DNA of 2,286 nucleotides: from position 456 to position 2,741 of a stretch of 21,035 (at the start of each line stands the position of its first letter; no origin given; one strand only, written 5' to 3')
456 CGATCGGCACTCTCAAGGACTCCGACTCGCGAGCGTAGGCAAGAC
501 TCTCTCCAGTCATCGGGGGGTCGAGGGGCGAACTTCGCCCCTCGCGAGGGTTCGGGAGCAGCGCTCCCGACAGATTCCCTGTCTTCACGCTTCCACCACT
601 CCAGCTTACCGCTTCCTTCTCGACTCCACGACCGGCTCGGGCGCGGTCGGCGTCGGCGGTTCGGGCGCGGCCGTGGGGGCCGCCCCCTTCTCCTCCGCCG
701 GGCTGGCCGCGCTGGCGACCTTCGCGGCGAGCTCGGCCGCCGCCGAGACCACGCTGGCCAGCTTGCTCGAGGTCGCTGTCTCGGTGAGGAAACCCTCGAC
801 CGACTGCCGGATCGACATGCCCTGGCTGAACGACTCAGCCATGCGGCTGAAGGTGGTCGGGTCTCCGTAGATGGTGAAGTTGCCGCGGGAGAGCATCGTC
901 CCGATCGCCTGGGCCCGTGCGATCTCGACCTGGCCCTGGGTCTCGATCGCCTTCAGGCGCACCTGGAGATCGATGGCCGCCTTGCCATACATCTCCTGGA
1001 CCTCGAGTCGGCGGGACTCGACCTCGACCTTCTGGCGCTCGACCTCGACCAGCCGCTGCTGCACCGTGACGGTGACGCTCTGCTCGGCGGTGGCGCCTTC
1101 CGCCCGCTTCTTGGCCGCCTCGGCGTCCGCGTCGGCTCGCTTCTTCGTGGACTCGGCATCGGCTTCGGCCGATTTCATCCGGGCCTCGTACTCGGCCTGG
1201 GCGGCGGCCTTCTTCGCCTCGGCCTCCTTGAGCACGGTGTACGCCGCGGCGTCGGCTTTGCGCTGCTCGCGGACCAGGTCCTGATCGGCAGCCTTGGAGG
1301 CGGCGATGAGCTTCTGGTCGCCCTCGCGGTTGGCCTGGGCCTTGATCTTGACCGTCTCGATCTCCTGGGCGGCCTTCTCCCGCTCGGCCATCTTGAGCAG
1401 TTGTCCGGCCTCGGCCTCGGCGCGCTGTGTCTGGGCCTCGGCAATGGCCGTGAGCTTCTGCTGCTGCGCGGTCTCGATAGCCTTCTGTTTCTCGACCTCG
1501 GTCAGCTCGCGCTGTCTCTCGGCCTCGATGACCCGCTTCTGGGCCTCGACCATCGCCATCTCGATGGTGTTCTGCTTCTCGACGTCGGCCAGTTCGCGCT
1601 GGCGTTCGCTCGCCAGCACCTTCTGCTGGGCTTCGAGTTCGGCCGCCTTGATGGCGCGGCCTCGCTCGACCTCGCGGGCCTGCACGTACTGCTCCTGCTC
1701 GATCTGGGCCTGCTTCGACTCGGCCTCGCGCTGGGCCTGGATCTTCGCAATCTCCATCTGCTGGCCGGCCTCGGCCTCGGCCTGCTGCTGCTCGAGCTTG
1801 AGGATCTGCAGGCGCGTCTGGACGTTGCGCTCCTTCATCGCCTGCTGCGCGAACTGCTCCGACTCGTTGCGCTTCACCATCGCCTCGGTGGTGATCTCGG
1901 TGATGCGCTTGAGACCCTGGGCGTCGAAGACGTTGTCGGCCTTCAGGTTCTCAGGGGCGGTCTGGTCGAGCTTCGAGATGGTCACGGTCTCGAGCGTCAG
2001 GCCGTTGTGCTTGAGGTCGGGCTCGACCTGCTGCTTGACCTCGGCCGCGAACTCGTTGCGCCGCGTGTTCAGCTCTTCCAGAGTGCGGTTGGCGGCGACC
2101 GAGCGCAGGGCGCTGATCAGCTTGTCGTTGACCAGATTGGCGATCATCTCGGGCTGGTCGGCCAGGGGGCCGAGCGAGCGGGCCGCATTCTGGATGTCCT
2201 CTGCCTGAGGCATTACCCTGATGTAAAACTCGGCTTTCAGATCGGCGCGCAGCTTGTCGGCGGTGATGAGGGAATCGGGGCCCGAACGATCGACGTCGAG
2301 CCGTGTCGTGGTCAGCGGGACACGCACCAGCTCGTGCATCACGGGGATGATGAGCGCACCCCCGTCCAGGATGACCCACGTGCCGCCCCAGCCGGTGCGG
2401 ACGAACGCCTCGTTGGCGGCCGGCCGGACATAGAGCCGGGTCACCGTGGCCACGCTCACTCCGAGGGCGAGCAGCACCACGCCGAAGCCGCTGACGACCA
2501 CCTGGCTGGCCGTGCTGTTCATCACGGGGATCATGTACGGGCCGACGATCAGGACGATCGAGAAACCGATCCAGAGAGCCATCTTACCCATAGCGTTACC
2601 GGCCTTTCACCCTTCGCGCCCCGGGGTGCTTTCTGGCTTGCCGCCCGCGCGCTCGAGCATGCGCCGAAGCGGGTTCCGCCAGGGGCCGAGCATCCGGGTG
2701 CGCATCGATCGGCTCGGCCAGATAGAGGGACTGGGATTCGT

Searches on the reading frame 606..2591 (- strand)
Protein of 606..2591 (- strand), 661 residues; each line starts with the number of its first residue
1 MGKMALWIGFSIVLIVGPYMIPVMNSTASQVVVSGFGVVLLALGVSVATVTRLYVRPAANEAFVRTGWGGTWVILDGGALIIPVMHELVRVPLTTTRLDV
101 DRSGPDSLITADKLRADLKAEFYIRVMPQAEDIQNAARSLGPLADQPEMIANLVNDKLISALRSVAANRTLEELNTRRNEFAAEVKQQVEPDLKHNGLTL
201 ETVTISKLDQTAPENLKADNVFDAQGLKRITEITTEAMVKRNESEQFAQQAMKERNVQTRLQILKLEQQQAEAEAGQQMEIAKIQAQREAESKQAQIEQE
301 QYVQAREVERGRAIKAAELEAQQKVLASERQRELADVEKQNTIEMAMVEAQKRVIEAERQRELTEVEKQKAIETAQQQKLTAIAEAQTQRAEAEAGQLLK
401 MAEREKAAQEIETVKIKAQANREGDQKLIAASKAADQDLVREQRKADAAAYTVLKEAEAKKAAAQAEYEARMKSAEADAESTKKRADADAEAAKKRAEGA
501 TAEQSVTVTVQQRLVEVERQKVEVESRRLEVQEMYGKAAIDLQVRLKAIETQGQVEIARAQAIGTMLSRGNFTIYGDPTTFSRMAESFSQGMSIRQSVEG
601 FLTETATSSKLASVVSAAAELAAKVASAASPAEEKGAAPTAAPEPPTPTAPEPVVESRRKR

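Call 5: search_protein_families(library=pfam, proteins=[window:606-2591:-], max_evalue=0.01)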
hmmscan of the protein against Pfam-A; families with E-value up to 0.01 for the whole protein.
window:606-2591:- (661 aa): 1 family
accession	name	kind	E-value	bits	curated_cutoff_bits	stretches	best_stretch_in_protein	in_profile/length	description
PF01145.31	Band_7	-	8.2e-09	36.2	23.6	1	60-226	6-165/176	SPFH domain / Band 7 family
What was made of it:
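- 606..2591 (-): YqiK-type flotillin (661 aa); its start codon lies 4 nt after the yqiJ-like stop codon. Pfam Band_7 E 8e-9 (call 5).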

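Call 8: search_protein_families(library=ncbifam, proteins=[window:606-2591:-], max_evalue=0.1)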
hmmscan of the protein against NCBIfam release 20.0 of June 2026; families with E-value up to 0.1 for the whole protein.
window:606-2591:- (661 aa): 1 family
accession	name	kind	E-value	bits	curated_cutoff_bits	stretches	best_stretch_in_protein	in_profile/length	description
NF058507.1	FlotScfldFlot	equivalog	5.4e-12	45.5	700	1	73-436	53-400/477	flotillin lipid rafts scaffold protein FloT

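Call 39: list_cluster_members(proteins=[P0001, window:609-2591:-, P0005, P0006])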
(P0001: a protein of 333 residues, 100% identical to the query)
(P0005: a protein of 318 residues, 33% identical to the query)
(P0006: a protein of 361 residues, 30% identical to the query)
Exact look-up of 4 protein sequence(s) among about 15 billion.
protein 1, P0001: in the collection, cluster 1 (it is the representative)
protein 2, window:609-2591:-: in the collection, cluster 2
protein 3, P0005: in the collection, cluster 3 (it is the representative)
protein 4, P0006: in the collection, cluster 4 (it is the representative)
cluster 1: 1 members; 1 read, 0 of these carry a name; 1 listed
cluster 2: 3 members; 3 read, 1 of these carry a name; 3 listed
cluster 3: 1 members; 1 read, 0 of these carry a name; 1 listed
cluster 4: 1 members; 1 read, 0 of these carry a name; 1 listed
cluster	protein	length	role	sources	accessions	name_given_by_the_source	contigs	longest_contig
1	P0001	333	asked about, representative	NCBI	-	-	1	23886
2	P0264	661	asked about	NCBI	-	-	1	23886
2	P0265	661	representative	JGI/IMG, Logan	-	uncharacterized membrane protein YqiK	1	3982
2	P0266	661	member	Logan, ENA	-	-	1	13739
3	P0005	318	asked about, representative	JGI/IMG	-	-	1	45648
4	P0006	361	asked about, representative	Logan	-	-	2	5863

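Call 64: find_homologous_proteins(query=window:609-2591:-, max_evalue=1e-30)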
Query window:609-2591:- (661 aa): 1192 proteins with E <= 1e-30 among 8000 candidates; the best 120 are listed.
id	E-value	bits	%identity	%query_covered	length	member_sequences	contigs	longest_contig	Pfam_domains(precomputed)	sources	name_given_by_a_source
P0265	0.0e+0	1256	93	100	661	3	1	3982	PF01145.32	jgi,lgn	jgi:uncharacterized membrane protein YqiK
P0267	3.0e-266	903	73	94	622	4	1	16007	PF01145.32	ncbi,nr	ncbi:MAG: hypothetical protein HYY25_15795 [Candidatus Wallbacteria bacterium]|nr:hypothetical prote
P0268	8.9e-250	848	69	95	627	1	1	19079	PF01145.32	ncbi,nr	ncbi:MAG: hypothetical protein HY815_06985 [Candidatus Riflebacteria bacterium]|nr:hypothetical prot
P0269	2.4e-241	821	68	95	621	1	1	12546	PF01145.32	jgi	jgi:uncharacterized membrane protein YqiK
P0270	8.1e-240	816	67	99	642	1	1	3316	PF01145.32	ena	-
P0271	1.0e-231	789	64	99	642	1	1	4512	PF01145.32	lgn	-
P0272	3.2e-228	777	64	98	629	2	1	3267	PF01145.32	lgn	-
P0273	2.4e-163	563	50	92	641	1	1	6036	PF01145.32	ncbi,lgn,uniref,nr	ncbi:MAG: hypothetical protein HYY20_12615 [Candidatus Tectomicrobia bacterium]|uniref:Band 7 domain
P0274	5.4e-163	562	48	99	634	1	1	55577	PF01145.32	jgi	jgi:flotillin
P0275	3.1e-162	560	50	92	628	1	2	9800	PF01145.32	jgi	jgi:flotillin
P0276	1.9e-161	557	51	92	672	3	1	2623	PF01145.32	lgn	-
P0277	6.4e-161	555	49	98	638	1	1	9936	PF01145.32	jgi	jgi:flotillin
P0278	1.1e-158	548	49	98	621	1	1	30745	PF01145.32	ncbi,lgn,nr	ncbi:MAG: hypothetical protein HYV63_32970 [Candidatus Schekmanbacteria bacterium]|nr:hypothetical p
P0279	2.2e-158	547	50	92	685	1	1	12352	PF01145.32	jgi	jgi:flotillin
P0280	4.9e-155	536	49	92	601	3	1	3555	PF01145.32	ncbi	ncbi:MAG: hypothetical protein D6795_08765, partial [Deltaproteobacteria bacterium]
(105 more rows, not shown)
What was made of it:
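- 606..2591 (-): Relatives are named YqiK or flotillin by their sources (call 64).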
